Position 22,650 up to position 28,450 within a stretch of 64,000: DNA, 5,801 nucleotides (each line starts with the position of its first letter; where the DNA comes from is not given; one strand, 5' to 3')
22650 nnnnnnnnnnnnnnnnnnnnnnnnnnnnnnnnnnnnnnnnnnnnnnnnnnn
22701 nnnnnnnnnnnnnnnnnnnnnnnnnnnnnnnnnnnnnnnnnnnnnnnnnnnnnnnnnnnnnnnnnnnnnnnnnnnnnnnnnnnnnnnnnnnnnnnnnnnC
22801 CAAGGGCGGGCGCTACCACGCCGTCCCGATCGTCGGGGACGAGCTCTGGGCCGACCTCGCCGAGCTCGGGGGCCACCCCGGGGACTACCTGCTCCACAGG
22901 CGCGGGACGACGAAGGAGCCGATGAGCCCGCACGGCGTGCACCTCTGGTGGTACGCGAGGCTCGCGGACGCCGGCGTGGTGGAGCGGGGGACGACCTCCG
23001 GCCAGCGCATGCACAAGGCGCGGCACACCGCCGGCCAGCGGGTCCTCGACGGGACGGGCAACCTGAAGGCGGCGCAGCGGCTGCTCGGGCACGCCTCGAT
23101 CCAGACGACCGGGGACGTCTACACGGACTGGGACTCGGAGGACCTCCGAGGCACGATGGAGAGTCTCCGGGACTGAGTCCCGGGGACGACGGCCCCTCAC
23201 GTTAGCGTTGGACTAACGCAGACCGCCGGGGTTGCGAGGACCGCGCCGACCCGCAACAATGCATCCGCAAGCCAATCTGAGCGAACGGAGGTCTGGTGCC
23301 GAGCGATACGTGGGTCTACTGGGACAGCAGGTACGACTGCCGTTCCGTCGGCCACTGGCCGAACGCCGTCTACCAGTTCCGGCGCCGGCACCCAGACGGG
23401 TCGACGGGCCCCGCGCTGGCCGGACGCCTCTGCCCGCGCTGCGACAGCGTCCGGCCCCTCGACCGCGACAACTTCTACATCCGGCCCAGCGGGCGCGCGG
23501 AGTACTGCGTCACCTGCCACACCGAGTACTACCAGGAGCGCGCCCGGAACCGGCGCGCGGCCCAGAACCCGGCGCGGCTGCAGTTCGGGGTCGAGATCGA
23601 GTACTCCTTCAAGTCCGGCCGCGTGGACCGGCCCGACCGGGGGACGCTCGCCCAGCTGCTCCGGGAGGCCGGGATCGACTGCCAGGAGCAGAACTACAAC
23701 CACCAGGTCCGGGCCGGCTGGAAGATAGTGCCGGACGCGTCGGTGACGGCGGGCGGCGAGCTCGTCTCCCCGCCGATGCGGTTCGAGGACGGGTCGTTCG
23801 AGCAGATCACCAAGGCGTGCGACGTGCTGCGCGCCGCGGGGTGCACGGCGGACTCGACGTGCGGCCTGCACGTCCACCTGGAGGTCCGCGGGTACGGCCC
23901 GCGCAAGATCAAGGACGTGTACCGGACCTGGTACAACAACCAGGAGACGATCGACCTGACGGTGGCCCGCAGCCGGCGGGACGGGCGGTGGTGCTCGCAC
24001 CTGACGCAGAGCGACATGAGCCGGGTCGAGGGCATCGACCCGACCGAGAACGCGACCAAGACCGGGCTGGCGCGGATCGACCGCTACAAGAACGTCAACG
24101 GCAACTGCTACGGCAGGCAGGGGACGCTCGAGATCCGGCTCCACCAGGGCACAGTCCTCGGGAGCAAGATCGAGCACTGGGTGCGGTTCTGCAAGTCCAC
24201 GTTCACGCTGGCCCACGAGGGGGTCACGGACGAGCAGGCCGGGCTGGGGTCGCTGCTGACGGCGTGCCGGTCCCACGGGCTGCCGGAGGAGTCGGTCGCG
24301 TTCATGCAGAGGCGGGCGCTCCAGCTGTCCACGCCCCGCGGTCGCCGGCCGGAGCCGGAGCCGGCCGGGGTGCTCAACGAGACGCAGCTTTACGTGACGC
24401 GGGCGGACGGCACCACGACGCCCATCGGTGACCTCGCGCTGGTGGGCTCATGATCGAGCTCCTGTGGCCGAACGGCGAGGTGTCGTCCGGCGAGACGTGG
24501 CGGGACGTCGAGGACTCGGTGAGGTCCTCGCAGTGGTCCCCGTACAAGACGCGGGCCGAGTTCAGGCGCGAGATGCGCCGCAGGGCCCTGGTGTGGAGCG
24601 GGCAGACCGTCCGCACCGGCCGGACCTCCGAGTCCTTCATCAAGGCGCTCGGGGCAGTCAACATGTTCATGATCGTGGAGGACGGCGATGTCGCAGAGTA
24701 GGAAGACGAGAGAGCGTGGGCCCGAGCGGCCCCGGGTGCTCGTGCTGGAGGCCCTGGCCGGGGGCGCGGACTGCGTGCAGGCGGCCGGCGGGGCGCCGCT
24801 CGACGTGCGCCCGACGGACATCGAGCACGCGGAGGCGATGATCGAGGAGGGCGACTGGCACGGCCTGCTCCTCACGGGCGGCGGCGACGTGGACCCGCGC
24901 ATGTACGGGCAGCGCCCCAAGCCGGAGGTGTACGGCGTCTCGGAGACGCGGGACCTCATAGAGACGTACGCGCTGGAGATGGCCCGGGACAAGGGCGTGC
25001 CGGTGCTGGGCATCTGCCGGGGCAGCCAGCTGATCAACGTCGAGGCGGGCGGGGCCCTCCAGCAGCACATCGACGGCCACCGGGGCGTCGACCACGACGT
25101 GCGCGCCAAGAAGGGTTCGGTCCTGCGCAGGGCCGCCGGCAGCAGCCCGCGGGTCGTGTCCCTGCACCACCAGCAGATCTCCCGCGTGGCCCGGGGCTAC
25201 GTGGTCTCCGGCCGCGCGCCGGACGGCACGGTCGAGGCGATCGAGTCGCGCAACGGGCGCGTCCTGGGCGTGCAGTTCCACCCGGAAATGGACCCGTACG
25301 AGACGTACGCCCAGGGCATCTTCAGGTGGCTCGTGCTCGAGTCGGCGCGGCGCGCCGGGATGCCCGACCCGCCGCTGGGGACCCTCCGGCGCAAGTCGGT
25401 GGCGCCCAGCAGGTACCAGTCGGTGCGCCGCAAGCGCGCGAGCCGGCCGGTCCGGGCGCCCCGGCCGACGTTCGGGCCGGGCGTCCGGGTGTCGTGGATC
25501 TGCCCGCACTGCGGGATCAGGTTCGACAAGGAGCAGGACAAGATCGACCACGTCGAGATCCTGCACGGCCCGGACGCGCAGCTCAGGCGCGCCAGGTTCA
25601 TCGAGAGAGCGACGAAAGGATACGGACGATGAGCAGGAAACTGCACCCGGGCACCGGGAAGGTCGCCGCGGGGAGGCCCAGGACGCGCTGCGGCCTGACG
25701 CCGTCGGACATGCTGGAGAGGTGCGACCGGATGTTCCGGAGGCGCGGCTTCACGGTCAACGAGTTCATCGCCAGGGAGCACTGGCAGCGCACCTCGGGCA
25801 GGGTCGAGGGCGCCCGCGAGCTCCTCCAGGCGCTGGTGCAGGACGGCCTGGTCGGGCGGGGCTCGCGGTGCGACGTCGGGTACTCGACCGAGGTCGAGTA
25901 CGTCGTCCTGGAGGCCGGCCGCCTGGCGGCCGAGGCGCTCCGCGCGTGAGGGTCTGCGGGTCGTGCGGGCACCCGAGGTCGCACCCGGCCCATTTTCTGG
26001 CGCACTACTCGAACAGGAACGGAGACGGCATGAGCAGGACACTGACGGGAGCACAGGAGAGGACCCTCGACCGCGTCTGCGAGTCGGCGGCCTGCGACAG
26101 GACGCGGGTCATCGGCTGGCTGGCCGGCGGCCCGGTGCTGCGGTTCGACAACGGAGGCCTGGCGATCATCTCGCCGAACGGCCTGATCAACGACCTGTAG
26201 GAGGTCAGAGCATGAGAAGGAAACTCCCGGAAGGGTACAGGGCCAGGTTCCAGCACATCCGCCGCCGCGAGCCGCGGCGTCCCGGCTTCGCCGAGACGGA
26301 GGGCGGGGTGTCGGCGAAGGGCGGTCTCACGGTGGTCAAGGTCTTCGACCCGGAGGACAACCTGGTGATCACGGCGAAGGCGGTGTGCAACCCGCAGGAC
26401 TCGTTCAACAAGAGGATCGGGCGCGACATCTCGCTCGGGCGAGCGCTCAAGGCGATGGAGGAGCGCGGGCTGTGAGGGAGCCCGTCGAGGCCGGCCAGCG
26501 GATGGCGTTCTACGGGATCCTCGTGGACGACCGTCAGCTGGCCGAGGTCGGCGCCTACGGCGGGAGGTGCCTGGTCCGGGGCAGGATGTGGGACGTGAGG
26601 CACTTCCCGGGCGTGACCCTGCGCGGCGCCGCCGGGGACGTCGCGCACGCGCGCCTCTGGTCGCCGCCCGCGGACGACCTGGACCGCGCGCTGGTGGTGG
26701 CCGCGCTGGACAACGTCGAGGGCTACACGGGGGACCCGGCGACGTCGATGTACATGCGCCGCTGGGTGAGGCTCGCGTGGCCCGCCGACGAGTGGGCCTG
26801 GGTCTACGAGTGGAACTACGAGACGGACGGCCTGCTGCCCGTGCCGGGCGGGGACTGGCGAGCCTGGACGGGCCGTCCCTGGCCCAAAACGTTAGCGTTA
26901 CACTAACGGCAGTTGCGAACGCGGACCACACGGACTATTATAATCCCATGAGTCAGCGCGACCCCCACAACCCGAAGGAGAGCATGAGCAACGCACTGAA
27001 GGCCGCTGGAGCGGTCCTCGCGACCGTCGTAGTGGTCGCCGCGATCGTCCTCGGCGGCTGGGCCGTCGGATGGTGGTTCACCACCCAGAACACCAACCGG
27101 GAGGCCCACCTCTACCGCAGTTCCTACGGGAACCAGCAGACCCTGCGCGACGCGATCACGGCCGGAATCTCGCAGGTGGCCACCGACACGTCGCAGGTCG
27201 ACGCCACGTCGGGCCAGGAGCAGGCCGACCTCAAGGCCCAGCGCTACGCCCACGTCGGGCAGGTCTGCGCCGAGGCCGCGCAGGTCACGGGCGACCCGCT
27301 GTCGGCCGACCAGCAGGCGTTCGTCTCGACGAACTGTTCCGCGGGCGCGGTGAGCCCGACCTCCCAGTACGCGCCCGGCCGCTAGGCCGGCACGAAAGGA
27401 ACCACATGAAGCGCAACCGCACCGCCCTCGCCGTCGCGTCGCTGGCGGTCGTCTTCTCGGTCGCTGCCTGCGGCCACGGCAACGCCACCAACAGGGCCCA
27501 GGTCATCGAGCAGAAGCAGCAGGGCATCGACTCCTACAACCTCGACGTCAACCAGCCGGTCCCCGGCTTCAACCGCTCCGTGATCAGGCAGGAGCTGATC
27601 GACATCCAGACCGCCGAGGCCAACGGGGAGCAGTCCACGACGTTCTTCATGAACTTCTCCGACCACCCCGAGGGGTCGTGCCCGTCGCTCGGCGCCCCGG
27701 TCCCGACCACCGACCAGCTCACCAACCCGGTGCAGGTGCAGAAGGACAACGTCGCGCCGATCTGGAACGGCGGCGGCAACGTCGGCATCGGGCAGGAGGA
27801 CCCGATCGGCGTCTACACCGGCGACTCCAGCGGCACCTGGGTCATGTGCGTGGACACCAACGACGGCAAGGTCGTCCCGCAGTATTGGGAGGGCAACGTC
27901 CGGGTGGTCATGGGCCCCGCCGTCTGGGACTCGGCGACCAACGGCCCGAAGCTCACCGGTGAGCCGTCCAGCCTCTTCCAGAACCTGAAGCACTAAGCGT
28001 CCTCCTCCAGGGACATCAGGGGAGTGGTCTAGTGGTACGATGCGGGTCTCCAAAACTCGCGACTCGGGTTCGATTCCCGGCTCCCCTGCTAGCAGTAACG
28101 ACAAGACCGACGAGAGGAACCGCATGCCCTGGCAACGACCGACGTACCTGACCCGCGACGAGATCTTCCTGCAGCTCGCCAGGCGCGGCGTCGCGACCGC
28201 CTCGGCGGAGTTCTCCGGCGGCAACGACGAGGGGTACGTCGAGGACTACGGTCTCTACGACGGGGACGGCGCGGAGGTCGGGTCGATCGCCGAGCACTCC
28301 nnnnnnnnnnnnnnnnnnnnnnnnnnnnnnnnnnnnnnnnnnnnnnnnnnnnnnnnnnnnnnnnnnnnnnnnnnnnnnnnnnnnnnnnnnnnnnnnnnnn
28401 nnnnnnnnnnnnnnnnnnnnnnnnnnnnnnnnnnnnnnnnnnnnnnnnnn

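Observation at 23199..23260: Repeated 19-bp palindrome next to TTGCGA promoters bracketing the amidoligase cassette (copy 1)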

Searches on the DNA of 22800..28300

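Call 82: search_rna_families(source=window, start=22800, end=28300, threshold=evalue, max_evalue=1)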
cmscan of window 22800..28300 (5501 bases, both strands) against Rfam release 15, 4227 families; matches with E-value up to 1: 2.
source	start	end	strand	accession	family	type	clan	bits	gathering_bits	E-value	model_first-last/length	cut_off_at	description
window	28018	28088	+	RF00005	tRNA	Gene; tRNA;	CL00001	54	29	6.9e-10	1-71/71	no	tRNA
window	28106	28222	-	RF00312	snoZ206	Gene; snRNA; snoRNA; CD-box;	-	24.1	50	0.45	1-129/129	no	Small nucleolar RNA Z206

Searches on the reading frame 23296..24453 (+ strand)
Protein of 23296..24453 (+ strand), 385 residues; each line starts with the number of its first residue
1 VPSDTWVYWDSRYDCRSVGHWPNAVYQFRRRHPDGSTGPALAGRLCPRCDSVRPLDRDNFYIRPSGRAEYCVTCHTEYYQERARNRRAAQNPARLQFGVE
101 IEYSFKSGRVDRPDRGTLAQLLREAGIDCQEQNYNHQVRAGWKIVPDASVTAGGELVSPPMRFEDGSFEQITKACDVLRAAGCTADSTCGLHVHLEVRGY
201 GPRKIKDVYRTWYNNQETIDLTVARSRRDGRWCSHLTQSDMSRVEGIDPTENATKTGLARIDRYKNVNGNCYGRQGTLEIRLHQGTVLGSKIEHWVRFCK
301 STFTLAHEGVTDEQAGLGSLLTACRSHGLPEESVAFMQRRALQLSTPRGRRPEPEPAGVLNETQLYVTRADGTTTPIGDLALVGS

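Call 10: search_protein_families(library=pfam, proteins=[window:23296-24453:+], max_evalue=0.01)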
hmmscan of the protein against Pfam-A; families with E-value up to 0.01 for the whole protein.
window:23296-24453:+ (385 aa): 1 family
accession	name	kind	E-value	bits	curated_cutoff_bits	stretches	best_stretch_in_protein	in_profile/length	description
PF12224.13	Amidoligase_2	-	7.9e-26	91.9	22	1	94-301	2-243/245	Putative amidoligase enzyme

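Call 11: search_protein_families(library=phrogs, proteins=[window:23296-24453:+], max_evalue=0.001)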
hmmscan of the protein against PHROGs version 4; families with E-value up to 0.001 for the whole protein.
window:23296-24453:+ (385 aa): 5 families
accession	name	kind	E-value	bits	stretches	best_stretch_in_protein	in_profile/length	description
phrog_2443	-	other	2.4e-30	106.8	1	95-300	154-356/801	amidoligase enzyme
phrog_7469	-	other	8.2e-05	23.1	1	132-299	28-202/357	amidoligase enzyme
phrog_1035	-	DNA, RNA and nucleotide metabolism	0.00034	21.6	1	34-134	53-116/271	endonuclease VII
phrog_3273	-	unknown function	0.00057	21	1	44-89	23-71/75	-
phrog_5558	-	moron, auxiliary metabolic gene and host takeover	0.00094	20.4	0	43-91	65-114/130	Lar-like restriction alleviation protein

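Call 16: search_dna_similar(query=window:23296-24453:+, collection=phages, mode=protein, max_rows=25)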
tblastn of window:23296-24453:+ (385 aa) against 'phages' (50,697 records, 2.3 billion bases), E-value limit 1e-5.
Records with a match: 53; places in all: 53; records where one place covers at least 80% of the query: 0.
Best place of each record, by identity: <60% 53.
By first word of the organism name: Arthrobacter 14; Bacillus 8; Bacteriophage 8; Porphyromonas 7; Faecalibacterium 3; Lachnospiraceae 3; Blautia 2; Faecalimonas 2; Phage 1; Geobacillus 1; and 4 more.
By host as written in the record: Arthrobacter sp. ATCC 21022 11; - 9; Bacillus subtilis 6; Arthrobacter globiformis B-2979 3; Lachnospiraceae 3; Porphyromonas gingivalis ATCC 49417 2; Bacillus cereus 2; Faecalibacterium prausnitzii 2; and 13 more.
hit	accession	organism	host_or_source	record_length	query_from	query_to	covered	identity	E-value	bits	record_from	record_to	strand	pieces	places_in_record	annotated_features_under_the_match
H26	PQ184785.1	Arthrobacter phage Kovu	Arthrobacter globiformis B-2979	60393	96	345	65%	33.2%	1e-32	135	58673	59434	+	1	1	97: amidoligase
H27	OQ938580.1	Arthrobacter phage Ottawa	Arthrobacter globiformis B-2979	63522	96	341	64%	31.2%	2e-27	120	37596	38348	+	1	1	65: carboxylate amine ligase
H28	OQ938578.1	Arthrobacter phage Kharcho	Arthrobacter globiformis B-2979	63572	96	341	64%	31.2%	2e-27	120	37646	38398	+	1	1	65: carboxylate amine ligase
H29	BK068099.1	Porphyromonas phage phage018a_AFR5B1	Porphyromonas gingivalis AFR5B1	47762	96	344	65%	30.6%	3e-30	128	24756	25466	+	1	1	amidoligase enzyme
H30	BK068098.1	Porphyromonas phage phage017a_JCVISC001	Porphyromonas gingivalis JCVI SC001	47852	96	344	65%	30.6%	3e-30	128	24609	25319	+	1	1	amidoligase enzyme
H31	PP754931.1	Porphyromonas phage phage019b_ATCC49417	Porphyromonas gingivalis ATCC 49417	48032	96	344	65%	30.6%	7e-28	121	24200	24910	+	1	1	amidoligase enzyme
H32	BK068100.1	Porphyromonas phage phage019a_ATCC49417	Porphyromonas gingivalis ATCC 49417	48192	96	344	65%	30.6%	7e-28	121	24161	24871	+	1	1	amidoligase enzyme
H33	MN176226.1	Bacillus phage 035JT001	Bacillus subtilis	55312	96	306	55%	35.8%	5e-32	133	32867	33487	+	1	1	41: amidoligase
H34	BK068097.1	Porphyromonas phage phage016a_WW2866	Porphyromonas gingivalis WW2866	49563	96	344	65%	30.1%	5e-28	122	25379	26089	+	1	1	amidoligase enzyme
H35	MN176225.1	Bacillus phage 031MP004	Bacillus subtilis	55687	96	306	55%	34.8%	1e-29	126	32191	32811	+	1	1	40: amidoligase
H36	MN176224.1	Bacillus phage 031MP002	Bacillus subtilis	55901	96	306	55%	34.8%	1e-29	126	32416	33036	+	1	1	40: amidoligase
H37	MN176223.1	Bacillus phage 031MP003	Bacillus subtilis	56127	96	306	55%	34.8%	1e-29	126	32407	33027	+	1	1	41: amidoligase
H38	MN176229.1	Bacillus phage 055SW001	Bacillus subtilis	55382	96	306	55%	34.8%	2e-29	125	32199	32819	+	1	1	40: amidoligase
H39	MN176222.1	Bacillus phage 022DV001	Bacillus subtilis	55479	96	306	55%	34.8%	2e-29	125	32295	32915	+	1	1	40: amidoligase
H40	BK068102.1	Porphyromonas phage phage021a_SJD5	Porphyromonas gingivalis SJD5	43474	96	344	65%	29.5%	1e-28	124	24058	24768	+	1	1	amidoligase enzyme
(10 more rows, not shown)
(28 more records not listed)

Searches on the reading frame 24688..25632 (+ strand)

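Call 10: search_protein_families(library=pfam, proteins=[window:24688-25632:+], max_evalue=0.01)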
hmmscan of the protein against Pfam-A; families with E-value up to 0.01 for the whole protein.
window:24688-25632:+ (314 aa): 2 families
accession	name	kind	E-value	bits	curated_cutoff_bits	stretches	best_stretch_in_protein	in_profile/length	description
PF07722.19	Peptidase_C26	-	1.3e-46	159.6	20.5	1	27-200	30-219/219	Peptidase C26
PF00117.34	GATase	-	3.5e-18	66.4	22.8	1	95-214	64-186/190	Glutamine amidotransferase class-I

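Call 11: search_protein_families(library=phrogs, proteins=[window:24688-25632:+], max_evalue=0.001)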
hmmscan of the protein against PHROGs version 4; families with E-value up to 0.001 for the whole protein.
window:24688-25632:+ (314 aa): 4 families
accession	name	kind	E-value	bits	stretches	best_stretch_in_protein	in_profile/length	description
phrog_7218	-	moron, auxiliary metabolic gene and host takeover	2.3e-26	93.8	1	55-203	32-182/203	glutamine amidotransferase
phrog_11956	-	unknown function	1.5e-11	44.6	1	101-202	77-177/515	-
phrog_18394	-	unknown function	2.3e-09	37.5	1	101-212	247-354/365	-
phrog_28378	-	unknown function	2.7e-05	23.9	0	95-121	367-393/547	-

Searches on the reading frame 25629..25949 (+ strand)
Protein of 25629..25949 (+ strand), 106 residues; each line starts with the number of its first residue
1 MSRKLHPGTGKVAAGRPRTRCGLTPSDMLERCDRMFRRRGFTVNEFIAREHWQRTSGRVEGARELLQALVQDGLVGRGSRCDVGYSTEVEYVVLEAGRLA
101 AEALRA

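Call 10: search_protein_families(library=pfam, proteins=[window:25629-25949:+], max_evalue=0.01)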
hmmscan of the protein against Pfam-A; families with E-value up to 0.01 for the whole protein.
window:25629-25949:+ (106 aa): 0 families

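Call 11: search_protein_families(library=phrogs, proteins=[window:25629-25949:+], max_evalue=0.001)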
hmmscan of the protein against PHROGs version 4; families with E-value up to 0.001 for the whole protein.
window:25629-25949:+ (106 aa): 0 families

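Call 46: find_homologous_proteins(query=window:25629-25946:+, max_evalue=0.001)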
Query window:25629-25946:+ (106 aa): 1 proteins with E <= 0.001 among 38 candidates.
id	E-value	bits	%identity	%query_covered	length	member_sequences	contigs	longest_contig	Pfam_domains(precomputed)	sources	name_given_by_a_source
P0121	9.0e-64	230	100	100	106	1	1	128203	-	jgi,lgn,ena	-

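Call 52: predict_structure(protein=window:25629-25946:+)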
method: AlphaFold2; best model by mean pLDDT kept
length: 106 residues; sequences in the alignment: 1
mean_pLDDT: 52.4   pTM: 0.40
mean pLDDT of the five models: 52.4, 51.1, 48.2, 46.3, 45.5
residues with pLDDT >= 90: 0; 70-90: 6; 50-70: 52; < 50: 48
segments of 3 or more residues with pLDDT < 50: 4-20, 57-59, 81-92, 97-106
pLDDT, mean of each block of 10 residues (from residue 1): 40 42 60 71 61 50 58 56 43 48 43
secondary structure, 60 per line:
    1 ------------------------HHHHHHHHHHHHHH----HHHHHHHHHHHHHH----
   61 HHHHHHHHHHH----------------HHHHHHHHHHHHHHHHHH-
elements in order: H25-38 H43-56 H61-71 H88-105

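Call 53: search_protein_representatives(protein=window:25629-25946:+)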
Query: 106 residues. Proteins with E-value up to 0.001 (for the whole library): 6; up to 1e-10: 3; up to 1e-30: 1. The best 6 are listed.
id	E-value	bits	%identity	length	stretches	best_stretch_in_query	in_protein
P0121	2.9e-64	230.1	100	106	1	1-106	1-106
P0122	1.7e-25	105.5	58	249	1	5-96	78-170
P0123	2.0e-18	82.8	48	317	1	16-98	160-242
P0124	3.0e-09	53.4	27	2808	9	21-50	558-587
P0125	1.1e-04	38.7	-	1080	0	-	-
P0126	2.0e-04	37.9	28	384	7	44-72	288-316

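Call 54: find_encoding_contigs(protein=P0123, flank=10000, max_places=2)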
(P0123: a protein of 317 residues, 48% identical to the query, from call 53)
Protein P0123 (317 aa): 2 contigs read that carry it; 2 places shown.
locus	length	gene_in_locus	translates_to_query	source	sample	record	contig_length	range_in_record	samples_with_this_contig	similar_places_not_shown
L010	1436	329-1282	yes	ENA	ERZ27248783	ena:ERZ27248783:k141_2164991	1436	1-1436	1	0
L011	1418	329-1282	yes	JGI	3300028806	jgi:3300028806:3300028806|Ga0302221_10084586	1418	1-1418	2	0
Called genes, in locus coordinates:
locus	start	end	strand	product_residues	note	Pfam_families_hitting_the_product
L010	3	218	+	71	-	?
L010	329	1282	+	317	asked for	-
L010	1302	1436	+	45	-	?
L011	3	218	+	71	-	?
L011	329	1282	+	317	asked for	-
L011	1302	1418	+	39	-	?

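Call 56: search_solved_structures(query=A2, max_evalue=10)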
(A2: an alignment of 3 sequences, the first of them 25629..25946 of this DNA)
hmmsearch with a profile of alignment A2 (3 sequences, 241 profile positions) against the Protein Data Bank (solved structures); distinct sequences matched with E-value up to 10: 2.
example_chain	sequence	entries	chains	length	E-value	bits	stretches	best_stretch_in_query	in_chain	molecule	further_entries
3kxa_A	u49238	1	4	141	0.21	14.5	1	36-78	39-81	Putative uncharacterized protein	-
8q6o_A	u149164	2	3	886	0.3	14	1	26-122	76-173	DNA replication licensing factor mcm2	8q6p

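Call 59: search_protein_families(library=pfam, proteins=[window:25629-25946:+, P0122, P0123], max_evalue=5)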
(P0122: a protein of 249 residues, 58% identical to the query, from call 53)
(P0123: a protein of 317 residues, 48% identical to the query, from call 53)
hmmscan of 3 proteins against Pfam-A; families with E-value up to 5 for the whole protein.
window:25629-25946:+ (106 aa): 1 family
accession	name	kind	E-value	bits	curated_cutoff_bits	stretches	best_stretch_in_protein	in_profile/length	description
PF13710.12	ACT_5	-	0.03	14.5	27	1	27-44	4-21/62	ACT domain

P0122 (249 aa): 1 family
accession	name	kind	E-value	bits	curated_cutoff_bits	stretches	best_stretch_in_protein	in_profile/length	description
PF23893.1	Y4YQ_C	-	0.22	11.8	27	1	185-202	23-40/53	Uncharacterised protein Y4YQ C-terminal domain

P0123 (317 aa): 1 family
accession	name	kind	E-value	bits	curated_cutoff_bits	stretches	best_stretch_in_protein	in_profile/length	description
PF13304.12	AAA_21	-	0.15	12.5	27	1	110-212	93-192/304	AAA domain, putative AbiEii toxin, Type IV TA system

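Call 65: predict_structure(alignment_id=A2)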
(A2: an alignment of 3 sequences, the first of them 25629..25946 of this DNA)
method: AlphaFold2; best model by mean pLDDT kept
length: 106 residues; sequences in the alignment: 3
mean_pLDDT: 80.1   pTM: 0.69
mean pLDDT of the five models: 80.1, 78.9, 77.9, 76.0, 74.4
residues with pLDDT >= 90: 41; 70-90: 41; 50-70: 11; < 50: 13
segments of 3 or more residues with pLDDT < 50: 1-3, 5-8, 10-15
pLDDT, mean of each block of 10 residues (from residue 1): 47 56 89 90 90 84 92 91 74 90 76
secondary structure, 60 per line:
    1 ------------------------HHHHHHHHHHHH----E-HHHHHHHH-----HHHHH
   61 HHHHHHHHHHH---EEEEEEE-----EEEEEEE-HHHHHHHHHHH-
elements in order: H25-36 H43-50 H56-71 E75-81 E87-93 H95-105

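Call 67: fold_search(model_id=the predicted structure, library=pdb)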
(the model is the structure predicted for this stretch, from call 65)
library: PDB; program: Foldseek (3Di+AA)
matches with E <= 10: 958; with E <= 0.001: 0
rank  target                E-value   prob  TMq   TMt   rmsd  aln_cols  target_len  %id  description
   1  5x11_G                1.6e-03  1.00  0.60  0.37   2.8        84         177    8  Crystal structure of Bacillus subtilis PadR in complex with operator DNA (released 2017-11-22)
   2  7wh4_A                1.8e-03  1.00  0.56  0.59   2.7        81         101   20  Crystal structure of the PadR-family transcriptional regulator Rv3488 of Mycobacterium tuberculosis H37Rv in complex w (released 2022-02-09)
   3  4hqe_B                2.3e-03  1.00  0.55  0.54   2.7        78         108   19  The crystal structure of QsrR-DNA complex (released 2013-03-06)
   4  5zi8_B                3.1e-03  1.00  0.58  0.60   2.7        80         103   21  Crystal structure of the PadR-family transcriptional regulator Rv3488 of Mycobacterium tuberculosis H37Rv in complex w (released 2018-10-17)
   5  1z7u_A                3.5e-03  1.00  0.46  0.44   2.7        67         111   24  Crystal Structure of the Putitive Transcriptional Regulator of MarR Family from Enterococcus faecalis V583 (released 2005-05-10)
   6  5x11_D                3.8e-03  1.00  0.60  0.37   2.8        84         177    8  Crystal structure of Bacillus subtilis PadR in complex with operator DNA (released 2017-11-22)
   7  5x11_B                3.8e-03  1.00  0.60  0.37   2.7        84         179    8  Crystal structure of Bacillus subtilis PadR in complex with operator DNA (released 2017-11-22)
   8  5hs7_A                4.0e-03  1.00  0.56  0.58   3.7        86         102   14  Reduced form of the transcriptional regulator YodB from B. subtilis (released 2016-08-17)
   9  5h20                  4.3e-03  1.00  0.56  0.57   3.1        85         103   15  X-ray structure of PadR-like Transcription factor from bacteroid fragilis (released 2017-03-08)
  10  5x11_H                4.6e-03  1.00  0.61  0.39   2.4        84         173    8  Crystal structure of Bacillus subtilis PadR in complex with operator DNA (released 2017-11-22)
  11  5x11_C                4.6e-03  1.00  0.60  0.38   2.8        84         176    8  Crystal structure of Bacillus subtilis PadR in complex with operator DNA (released 2017-11-22)
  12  8ioi_A                4.6e-03  1.00  0.54  0.32   3.1        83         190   14  Crystal Structure of PadR- family transcriptional regulator Rv1176c from Mycobacterium tuberculosis H37Rv. (released 2024-03-13)
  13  4hqm_A                4.9e-03  1.00  0.57  0.60   3.6        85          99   19  The crystal structure of QsrR-menadione complex (released 2013-03-06)
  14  5x11_A                5.5e-03  1.00  0.62  0.38   2.4        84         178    8  Crystal structure of Bacillus subtilis PadR in complex with operator DNA (released 2017-11-22)
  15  4yif_C                5.5e-03  1.00  0.56  0.44   2.5        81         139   17  Crystal structure of Rv0880 (released 2015-06-10)
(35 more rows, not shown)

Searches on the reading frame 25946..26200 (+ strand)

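Call 10: search_protein_families(library=pfam, proteins=[window:25946-26200:+], max_evalue=0.01)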
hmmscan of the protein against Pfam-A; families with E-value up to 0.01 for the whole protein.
window:25946-26200:+ (84 aa): 0 families

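Call 11: search_protein_families(library=phrogs, proteins=[window:25946-26200:+], max_evalue=0.001)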
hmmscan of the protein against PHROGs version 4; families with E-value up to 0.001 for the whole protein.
window:25946-26200:+ (84 aa): 0 families

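Call 59: search_protein_families(library=pfam, proteins=[window:25946-26197:+], max_evalue=5)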
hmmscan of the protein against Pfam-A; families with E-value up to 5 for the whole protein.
window:25946-26197:+ (84 aa): 2 families
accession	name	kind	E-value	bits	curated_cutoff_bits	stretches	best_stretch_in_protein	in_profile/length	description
PF13167.11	GTP-bdg_N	-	0.22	12.6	25.4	1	31-56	59-84/89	GTP-binding GTPase N-terminal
PF18508.7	zf_C2H2_13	-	0.28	11.2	26.5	1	2-12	18-28/42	Zinc finger domain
